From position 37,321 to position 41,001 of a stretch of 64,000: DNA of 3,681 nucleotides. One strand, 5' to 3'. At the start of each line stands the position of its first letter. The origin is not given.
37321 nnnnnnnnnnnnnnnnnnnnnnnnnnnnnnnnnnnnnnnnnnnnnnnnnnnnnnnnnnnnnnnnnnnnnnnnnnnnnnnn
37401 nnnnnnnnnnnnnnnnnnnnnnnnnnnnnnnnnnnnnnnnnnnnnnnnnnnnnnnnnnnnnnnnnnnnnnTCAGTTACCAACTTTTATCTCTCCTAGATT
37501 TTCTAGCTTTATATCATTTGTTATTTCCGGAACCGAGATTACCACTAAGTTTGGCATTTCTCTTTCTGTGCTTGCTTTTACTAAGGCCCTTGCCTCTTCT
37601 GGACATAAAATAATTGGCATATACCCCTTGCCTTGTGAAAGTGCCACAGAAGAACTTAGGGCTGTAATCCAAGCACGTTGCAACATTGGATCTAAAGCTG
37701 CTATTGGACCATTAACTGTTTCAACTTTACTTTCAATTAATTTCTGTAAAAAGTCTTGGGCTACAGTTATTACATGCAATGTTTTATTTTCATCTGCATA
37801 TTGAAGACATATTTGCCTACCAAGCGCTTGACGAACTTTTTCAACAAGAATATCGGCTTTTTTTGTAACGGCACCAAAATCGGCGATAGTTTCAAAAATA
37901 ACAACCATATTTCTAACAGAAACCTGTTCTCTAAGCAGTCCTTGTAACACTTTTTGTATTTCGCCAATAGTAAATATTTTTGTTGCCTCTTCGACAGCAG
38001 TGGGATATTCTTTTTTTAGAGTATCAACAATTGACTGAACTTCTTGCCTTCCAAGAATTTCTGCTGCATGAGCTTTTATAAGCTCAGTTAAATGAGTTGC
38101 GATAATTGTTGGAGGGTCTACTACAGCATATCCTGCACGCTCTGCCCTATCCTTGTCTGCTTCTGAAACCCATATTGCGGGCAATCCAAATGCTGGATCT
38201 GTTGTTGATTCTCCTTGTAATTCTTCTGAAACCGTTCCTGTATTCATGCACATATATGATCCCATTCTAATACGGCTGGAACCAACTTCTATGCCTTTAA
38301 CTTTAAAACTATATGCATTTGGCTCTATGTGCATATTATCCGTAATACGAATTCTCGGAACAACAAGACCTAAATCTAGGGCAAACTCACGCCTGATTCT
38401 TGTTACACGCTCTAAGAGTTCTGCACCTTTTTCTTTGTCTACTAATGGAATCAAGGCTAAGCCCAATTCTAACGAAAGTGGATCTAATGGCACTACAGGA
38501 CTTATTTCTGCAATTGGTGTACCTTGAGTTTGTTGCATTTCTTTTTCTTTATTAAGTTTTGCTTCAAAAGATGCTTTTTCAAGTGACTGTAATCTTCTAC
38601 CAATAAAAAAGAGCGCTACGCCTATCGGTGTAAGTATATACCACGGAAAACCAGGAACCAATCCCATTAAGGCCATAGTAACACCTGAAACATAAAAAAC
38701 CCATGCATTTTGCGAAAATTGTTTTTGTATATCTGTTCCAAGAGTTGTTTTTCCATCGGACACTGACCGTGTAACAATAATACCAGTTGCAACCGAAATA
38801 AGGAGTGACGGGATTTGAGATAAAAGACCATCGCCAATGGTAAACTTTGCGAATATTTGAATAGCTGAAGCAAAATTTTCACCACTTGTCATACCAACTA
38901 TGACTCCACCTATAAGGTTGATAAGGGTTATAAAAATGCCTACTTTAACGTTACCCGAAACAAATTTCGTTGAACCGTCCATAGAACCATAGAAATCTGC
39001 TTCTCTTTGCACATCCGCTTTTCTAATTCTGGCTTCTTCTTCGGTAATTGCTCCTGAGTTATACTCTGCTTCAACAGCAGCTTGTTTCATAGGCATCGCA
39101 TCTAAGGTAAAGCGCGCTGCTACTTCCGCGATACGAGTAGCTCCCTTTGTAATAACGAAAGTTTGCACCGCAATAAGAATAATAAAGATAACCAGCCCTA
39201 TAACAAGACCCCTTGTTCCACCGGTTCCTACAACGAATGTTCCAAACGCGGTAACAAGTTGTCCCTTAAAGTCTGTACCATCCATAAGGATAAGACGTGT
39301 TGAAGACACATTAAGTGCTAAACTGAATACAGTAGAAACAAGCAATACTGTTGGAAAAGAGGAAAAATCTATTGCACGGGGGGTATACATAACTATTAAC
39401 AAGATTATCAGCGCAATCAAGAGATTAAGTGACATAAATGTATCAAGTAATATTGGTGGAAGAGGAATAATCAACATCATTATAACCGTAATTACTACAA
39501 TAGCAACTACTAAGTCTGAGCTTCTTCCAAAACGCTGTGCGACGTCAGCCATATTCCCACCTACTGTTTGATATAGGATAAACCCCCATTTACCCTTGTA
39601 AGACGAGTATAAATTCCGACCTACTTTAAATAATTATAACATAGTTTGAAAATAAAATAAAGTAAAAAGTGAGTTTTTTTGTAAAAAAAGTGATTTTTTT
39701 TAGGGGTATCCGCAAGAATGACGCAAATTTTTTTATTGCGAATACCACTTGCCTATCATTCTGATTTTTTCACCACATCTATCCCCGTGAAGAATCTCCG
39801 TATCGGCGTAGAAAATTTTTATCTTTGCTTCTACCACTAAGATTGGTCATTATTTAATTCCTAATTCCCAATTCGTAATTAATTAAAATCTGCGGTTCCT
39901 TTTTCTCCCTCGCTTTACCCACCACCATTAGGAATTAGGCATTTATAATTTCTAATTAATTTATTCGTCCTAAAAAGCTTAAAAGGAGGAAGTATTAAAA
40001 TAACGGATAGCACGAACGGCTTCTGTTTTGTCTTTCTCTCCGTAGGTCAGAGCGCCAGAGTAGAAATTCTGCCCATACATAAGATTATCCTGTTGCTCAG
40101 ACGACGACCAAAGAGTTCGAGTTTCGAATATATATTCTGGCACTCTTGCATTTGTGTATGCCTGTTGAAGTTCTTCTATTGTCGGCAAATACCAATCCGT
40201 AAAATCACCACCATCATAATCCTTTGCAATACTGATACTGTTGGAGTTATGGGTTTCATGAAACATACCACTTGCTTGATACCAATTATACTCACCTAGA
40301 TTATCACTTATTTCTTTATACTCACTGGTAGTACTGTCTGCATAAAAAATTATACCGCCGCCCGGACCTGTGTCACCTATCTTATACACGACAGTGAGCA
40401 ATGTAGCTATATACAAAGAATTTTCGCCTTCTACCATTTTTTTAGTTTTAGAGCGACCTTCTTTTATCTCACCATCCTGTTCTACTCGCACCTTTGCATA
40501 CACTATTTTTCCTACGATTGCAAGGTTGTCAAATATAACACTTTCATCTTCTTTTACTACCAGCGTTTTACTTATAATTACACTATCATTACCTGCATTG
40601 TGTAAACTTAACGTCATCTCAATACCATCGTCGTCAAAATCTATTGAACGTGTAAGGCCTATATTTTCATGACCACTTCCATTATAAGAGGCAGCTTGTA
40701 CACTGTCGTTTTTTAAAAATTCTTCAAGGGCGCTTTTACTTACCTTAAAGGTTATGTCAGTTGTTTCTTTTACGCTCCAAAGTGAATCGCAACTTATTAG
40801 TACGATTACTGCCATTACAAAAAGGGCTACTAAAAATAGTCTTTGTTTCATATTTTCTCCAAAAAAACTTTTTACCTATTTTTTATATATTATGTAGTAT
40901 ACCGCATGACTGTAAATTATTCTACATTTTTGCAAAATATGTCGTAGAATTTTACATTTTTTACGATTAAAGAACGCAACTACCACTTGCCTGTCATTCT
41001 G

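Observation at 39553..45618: A 6-kb lipoprotein/repeat island splits flhB from flhA inside the core flagellar export operon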

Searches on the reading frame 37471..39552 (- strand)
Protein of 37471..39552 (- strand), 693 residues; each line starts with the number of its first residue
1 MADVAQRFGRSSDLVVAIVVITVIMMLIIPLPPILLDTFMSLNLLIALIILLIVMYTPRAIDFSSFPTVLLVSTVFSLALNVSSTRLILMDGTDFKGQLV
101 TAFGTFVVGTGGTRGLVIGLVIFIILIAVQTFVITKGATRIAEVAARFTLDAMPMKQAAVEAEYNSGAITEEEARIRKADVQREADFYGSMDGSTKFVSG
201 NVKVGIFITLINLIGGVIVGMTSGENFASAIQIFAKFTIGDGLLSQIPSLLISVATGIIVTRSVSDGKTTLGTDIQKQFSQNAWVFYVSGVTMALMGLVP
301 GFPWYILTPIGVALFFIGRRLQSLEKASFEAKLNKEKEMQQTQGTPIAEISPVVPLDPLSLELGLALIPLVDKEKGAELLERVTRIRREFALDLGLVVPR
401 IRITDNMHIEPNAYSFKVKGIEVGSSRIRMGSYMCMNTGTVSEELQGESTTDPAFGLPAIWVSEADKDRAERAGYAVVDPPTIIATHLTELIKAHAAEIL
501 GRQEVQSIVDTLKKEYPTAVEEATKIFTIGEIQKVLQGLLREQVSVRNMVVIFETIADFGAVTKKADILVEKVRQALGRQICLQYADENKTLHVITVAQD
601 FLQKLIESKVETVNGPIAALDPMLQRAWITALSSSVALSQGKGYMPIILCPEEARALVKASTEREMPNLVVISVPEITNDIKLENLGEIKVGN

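Call 6: search_protein_families(library=pfam, proteins=[window:37471-39552:-], max_evalue=0.01)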
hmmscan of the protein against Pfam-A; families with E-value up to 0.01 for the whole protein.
window:37471-39552:- (693 aa): 1 family
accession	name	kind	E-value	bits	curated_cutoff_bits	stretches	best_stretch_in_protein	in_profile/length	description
PF00771.25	FHIPEP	-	1.8e-239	797.1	29.1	1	23-681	1-656/657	FHIPEP family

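Call 7: search_protein_families(library=ncbifam, proteins=[window:37471-39552:-], max_evalue=0.01)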
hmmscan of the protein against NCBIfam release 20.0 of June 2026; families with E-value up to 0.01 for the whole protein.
window:37471-39552:- (693 aa): 5 families
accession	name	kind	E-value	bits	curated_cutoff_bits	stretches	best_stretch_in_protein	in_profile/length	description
TIGR01398.1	FlhA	equivalog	1.1e-246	820.4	772.1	1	12-689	2-678/678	flagellar biosynthesis protein FlhA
TIGR01399.1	hrcV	equivalog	1.3e-163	546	692.25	1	11-689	2-677/677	type III secretion system export apparatus subunit SctV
NF011865.0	PRK15337.1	equivalog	3.8e-142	475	800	1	12-687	13-684/686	EscV/YscV/HrcV family type III secretion system export apparatus protein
NF009363.0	PRK12720.1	equivalog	1e-123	414.2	993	1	11-691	16-673/683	EscV/YscV/HrcV family type III secretion system export apparatus protein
NF004571.0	PRK05910.1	equivalog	6.9e-62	209.7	670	2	15-331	11-315/584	type III secretion system protein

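Call 12: find_related_loci(query=window:37471-39552:-, collection=genome_contigs, flank=10000)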
Query window:37471-39552:- (693 aa) in genome_contigs; peptide patterns used: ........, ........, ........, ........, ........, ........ (x = any residue, [..] = any of these).
84 stretches matched a pattern; 61 encode a relative of the query (tblastn E <= 1e-3); 61 distinct loci.
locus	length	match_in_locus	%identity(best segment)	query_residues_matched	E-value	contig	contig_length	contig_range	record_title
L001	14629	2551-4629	92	1-693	0e+0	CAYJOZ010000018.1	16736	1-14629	MAG TPA_asm: uncultured Treponemataceae bacterium isolate ERP123703_co5_262 genome assembly, contig: NODE_1845_length_16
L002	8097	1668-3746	91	1-692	0e+0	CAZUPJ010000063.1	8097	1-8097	MAG TPA_asm: uncultured Treponemataceae bacterium isolate ERP123703_co3_301 genome assembly, contig: NODE_10641_length_8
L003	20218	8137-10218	90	1-693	0e+0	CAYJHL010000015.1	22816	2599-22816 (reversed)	MAG TPA_asm: uncultured Treponemataceae bacterium isolate ERP123703_co3_105 genome assembly, contig: NODE_2565_length_22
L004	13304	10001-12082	89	1-693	0e+0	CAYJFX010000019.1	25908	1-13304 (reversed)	MAG TPA_asm: uncultured Treponemataceae bacterium isolate ERP123703_co3_217 genome assembly, contig: NODE_2103_length_25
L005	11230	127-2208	89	1-693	0e+0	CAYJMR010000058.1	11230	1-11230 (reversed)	MAG TPA_asm: uncultured Treponemataceae bacterium isolate ERP123703_co3_9 genome assembly, contig: NODE_7118_length_1123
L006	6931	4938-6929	91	1-663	0e+0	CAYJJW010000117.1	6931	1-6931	MAG TPA_asm: uncultured Treponemataceae bacterium isolate ERP123703_co3_157 genome assembly, contig: NODE_12888_length_6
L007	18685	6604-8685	86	1-693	0e+0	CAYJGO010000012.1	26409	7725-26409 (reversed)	MAG TPA_asm: uncultured Treponemataceae bacterium isolate ERP123703_co3_226 genome assembly, contig: NODE_2040_length_26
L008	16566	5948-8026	87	1-692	0e+0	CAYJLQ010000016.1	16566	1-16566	MAG TPA_asm: uncultured Treponemataceae bacterium isolate ERP123703_co5_187 genome assembly, contig: NODE_1882_length_16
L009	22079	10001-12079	75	1-692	0e+0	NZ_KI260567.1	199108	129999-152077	Treponema lecithinolyticum ATCC 700332 Scaffold69, whole genome shotgun sequence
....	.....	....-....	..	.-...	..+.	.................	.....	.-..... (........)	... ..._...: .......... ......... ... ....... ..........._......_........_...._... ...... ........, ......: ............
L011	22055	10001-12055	75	10-693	0e+0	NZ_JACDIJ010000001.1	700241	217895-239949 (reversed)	Treponema sp. OMZ 840 1, whole genome shotgun sequence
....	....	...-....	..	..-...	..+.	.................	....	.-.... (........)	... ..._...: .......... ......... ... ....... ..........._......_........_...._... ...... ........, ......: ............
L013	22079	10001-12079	74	1-692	0e+0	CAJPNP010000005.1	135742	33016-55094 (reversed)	MAG: uncultured Treponema sp. isolate SRR9217393-mag-bin.10 genome assembly, contig: SRR9217393-mag-bin.10_12, whole gen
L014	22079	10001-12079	76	1-692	0e+0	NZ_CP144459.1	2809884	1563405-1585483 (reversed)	Treponema sp. HNW chromosome, complete genome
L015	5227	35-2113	73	1-693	0e+0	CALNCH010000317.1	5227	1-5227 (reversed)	MAG TPA_asm: uncultured Spirochaetaceae bacterium isolate SRR1561996_bin.49_CONCOCT_v1.1_MAG genome assembly, contig: ER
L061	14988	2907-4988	89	1-693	0e+0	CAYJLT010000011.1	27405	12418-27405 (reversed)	MAG TPA_asm: uncultured Treponemataceae bacterium isolate ERP123703_co4_220 genome assembly, contig: NODE_752_length_274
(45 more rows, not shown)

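Call 40: list_cluster_members(proteins=[P0002, P0003, P0001, window:37471-39552:-, window:45619-46725:-])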
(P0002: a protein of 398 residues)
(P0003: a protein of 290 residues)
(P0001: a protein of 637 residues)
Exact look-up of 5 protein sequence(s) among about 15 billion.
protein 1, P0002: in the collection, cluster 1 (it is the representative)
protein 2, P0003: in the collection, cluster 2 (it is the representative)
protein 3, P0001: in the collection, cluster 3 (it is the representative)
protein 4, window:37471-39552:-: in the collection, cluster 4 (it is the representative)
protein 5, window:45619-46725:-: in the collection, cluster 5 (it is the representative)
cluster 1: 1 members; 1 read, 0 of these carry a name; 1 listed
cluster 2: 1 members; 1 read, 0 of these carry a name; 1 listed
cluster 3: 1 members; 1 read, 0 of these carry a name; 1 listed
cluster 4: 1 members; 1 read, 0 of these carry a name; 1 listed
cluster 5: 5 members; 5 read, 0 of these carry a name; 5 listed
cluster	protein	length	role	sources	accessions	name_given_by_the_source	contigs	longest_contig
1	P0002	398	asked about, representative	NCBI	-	-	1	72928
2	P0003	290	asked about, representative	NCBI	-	-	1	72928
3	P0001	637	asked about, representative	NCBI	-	-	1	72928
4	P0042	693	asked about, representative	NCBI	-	-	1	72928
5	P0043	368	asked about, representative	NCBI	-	-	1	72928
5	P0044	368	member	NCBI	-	-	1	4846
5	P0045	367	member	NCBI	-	-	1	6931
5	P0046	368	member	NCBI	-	-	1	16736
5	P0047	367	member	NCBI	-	-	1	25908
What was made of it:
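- The contig is a SPAdes-type metagenome assembly seen once (72,928 nt, call 40). The source is a single NCBI contig of 72,928 nt from a metagenome-assembled genome (call 40).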

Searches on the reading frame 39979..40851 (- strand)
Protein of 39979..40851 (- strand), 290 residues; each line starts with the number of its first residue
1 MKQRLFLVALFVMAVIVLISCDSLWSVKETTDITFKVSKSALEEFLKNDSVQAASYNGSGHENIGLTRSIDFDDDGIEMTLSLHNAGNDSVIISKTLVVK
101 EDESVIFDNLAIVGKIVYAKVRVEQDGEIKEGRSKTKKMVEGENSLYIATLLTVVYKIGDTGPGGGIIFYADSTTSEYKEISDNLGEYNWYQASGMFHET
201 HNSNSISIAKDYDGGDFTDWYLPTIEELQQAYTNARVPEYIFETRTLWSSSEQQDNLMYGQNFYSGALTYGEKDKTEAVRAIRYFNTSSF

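Call 6: search_protein_families(library=pfam, proteins=[window:39979-40851:-], max_evalue=0.01)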
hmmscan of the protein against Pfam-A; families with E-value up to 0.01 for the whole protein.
window:39979-40851:- (290 aa): 1 family
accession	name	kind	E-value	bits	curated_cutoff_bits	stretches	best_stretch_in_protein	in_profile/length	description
PF07603.17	Lcl_C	-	6.1e-09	36.6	34.9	1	186-283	20-117/117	Lcl C-terminal domain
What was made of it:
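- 39979..40851 (-): LipA: lipoprotein with the shared N-domain plus an Lcl_C (DUF1566-like) domain. Pfam Lcl_C 36.6 bits against a cutoff of 34.9 (call 6)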

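Call 7: search_protein_families(library=ncbifam, proteins=[window:39979-40851:-], max_evalue=0.01)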
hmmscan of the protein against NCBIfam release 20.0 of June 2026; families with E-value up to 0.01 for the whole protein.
window:39979-40851:- (290 aa): 1 family
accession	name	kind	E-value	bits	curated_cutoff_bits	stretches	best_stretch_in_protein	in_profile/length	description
NF046116.1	adhesin_Lcl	equivalog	1.7e-08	33.5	500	1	156-285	309-431/431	collagen-like adhesin Lcl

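Call 95: search_solved_structures(query=window:39979-40851:-, max_evalue=0.01)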
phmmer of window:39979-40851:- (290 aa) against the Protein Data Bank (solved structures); distinct sequences matched with E-value up to 0.01: 1.
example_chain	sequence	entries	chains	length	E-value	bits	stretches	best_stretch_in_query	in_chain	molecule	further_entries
8q4e_A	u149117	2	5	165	0.00013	24.6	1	124-285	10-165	HbP1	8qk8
